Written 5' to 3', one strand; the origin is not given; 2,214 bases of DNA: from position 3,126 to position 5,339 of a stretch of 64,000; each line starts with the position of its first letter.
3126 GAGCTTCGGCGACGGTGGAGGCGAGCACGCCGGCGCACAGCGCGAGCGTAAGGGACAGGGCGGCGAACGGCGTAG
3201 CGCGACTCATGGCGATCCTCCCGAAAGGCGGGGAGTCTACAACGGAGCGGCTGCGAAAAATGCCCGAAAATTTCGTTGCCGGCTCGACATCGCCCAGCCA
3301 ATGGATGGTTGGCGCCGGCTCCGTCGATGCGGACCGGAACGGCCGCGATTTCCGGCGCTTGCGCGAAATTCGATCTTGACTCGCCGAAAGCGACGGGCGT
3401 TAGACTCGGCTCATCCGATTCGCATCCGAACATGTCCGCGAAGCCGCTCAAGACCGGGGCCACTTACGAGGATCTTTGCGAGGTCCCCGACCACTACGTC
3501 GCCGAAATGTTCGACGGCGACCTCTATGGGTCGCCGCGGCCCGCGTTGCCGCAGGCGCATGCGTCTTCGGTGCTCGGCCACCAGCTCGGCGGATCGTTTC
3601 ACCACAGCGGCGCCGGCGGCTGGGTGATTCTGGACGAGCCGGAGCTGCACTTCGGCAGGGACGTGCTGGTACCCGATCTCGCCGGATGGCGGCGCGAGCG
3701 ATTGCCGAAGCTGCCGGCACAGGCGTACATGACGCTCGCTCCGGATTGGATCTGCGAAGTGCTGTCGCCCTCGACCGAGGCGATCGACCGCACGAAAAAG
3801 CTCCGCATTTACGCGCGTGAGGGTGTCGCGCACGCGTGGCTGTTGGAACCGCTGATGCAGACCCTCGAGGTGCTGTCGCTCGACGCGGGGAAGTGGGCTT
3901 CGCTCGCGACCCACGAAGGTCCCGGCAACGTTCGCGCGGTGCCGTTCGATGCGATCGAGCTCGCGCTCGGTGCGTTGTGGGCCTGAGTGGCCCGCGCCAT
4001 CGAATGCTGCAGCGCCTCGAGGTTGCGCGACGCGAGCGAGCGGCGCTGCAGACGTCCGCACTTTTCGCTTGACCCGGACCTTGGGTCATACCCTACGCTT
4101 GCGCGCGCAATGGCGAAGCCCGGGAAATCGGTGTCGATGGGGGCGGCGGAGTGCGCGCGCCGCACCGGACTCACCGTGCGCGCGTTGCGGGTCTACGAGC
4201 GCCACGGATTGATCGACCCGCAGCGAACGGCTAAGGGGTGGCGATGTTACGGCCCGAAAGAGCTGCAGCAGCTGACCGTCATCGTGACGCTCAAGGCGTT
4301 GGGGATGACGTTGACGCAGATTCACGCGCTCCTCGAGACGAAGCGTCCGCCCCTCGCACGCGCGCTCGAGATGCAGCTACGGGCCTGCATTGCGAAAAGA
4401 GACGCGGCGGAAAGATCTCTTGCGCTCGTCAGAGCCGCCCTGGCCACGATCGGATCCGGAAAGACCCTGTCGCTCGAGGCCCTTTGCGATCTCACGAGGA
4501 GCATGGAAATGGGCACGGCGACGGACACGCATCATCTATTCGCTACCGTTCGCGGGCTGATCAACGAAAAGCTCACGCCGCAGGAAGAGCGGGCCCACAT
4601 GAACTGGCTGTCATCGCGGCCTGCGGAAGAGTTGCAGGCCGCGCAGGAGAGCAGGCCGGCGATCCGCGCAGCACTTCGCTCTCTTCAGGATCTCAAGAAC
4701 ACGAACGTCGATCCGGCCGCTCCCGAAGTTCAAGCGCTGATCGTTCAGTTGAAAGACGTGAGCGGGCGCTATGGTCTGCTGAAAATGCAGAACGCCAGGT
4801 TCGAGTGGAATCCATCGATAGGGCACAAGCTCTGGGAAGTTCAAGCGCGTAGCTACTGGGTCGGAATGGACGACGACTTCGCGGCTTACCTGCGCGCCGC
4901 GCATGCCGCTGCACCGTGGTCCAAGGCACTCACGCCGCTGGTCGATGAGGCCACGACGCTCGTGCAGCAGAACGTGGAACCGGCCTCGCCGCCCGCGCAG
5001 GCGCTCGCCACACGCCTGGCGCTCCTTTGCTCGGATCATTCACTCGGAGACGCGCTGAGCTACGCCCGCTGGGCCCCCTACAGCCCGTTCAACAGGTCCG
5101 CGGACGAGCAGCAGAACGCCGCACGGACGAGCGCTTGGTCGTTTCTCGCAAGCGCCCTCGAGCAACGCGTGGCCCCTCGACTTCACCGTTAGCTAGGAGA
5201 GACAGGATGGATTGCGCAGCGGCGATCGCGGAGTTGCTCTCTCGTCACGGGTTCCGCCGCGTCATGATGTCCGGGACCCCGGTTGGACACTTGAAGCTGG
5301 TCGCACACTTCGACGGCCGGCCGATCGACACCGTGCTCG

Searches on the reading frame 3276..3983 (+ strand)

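Call 69: search_protein_families(library=pfam, proteins=[window:3276-3983:+], max_evalue=0.0001)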
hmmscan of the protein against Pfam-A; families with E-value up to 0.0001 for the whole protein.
window:3276-3983:+ (236 aa): 1 family
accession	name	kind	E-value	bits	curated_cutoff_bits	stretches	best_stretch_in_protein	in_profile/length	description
PF05685.18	Uma2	-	7e-22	78.2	27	1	63-221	3-160/172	Putative restriction endonuclease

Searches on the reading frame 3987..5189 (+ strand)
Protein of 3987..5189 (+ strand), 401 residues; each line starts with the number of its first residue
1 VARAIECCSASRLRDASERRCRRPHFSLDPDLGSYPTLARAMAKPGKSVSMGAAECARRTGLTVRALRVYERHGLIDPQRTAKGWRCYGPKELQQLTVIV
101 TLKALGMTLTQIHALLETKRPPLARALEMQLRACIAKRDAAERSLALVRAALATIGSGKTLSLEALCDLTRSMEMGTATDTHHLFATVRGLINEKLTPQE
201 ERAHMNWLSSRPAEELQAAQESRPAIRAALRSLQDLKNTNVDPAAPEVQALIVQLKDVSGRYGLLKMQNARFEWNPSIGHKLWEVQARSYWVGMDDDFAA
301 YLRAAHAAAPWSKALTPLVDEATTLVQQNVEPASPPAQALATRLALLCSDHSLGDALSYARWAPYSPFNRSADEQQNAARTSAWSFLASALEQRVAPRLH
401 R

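Call 69: search_protein_families(library=pfam, proteins=[window:3987-5189:+], max_evalue=0.0001)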
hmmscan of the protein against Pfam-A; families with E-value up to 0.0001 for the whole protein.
window:3987-5189:+ (401 aa): 3 families
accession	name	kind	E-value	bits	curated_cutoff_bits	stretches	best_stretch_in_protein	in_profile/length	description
PF13411.12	MerR_1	-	3.2e-16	59.6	21.6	1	54-117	4-67/69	MerR HTH family regulatory protein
PF00376.29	MerR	-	1.2e-10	41.5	28.2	1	55-88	4-38/38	MerR family regulatory protein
PF07739.18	TipAS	-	9.9e-05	23.2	23.8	0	205-261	19-72/117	TipAS antibiotic-recognition domain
